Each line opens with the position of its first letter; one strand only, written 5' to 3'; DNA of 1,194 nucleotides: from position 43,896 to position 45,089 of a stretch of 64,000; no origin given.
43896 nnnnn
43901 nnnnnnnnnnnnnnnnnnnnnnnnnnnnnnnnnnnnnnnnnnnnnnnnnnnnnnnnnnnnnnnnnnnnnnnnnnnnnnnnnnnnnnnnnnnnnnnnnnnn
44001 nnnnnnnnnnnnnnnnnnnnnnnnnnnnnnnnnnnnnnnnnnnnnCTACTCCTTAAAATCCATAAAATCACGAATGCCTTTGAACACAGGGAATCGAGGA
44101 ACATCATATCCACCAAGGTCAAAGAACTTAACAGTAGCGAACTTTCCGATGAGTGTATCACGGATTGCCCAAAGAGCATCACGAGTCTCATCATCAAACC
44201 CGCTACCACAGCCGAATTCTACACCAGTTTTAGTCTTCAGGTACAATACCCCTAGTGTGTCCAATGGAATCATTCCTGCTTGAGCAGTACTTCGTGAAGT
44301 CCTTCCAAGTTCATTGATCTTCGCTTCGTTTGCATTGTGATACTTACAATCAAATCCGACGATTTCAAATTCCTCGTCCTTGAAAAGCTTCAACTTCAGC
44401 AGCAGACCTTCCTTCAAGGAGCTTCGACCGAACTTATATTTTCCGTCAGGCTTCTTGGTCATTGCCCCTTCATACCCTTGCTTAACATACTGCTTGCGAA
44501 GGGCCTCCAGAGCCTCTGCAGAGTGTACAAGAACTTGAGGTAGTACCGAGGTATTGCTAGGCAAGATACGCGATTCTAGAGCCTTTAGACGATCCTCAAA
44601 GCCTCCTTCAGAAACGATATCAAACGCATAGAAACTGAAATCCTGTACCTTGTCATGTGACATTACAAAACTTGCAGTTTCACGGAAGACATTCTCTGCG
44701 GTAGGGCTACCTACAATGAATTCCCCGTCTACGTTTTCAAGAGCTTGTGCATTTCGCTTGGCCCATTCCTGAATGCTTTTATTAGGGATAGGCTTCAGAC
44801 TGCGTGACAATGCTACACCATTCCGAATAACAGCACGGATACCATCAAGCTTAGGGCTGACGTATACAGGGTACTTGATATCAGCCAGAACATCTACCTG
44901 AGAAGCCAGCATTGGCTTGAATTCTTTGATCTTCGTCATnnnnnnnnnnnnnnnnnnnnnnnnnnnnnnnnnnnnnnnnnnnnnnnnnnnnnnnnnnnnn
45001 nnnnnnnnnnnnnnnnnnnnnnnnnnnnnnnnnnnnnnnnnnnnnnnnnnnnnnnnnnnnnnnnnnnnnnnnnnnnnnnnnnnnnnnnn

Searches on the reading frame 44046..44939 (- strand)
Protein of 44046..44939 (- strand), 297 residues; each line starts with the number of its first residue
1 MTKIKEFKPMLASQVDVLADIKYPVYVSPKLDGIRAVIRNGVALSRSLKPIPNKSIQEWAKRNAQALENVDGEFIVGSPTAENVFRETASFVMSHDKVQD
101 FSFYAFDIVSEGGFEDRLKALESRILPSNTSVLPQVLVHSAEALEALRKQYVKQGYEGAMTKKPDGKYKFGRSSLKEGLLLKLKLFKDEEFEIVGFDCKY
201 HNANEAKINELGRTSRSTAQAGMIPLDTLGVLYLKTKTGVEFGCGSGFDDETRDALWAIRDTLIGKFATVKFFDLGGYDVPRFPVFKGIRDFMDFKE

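Call 50: search_protein_families(library=pfam, proteins=[window:44046-44939:-], max_evalue=0.01)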
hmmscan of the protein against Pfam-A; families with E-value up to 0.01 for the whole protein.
window:44046-44939:- (297 aa): 2 families
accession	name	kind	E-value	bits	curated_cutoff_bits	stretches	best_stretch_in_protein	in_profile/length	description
PF01068.26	DNA_ligase_A_M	-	3.6e-14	53.4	26.2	1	9-174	1-197/204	ATP dependent DNA ligase domain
PF14743.12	DNA_ligase_OB_2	-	2.4e-11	43.9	28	1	228-290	9-66/66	DNA ligase OB-like domain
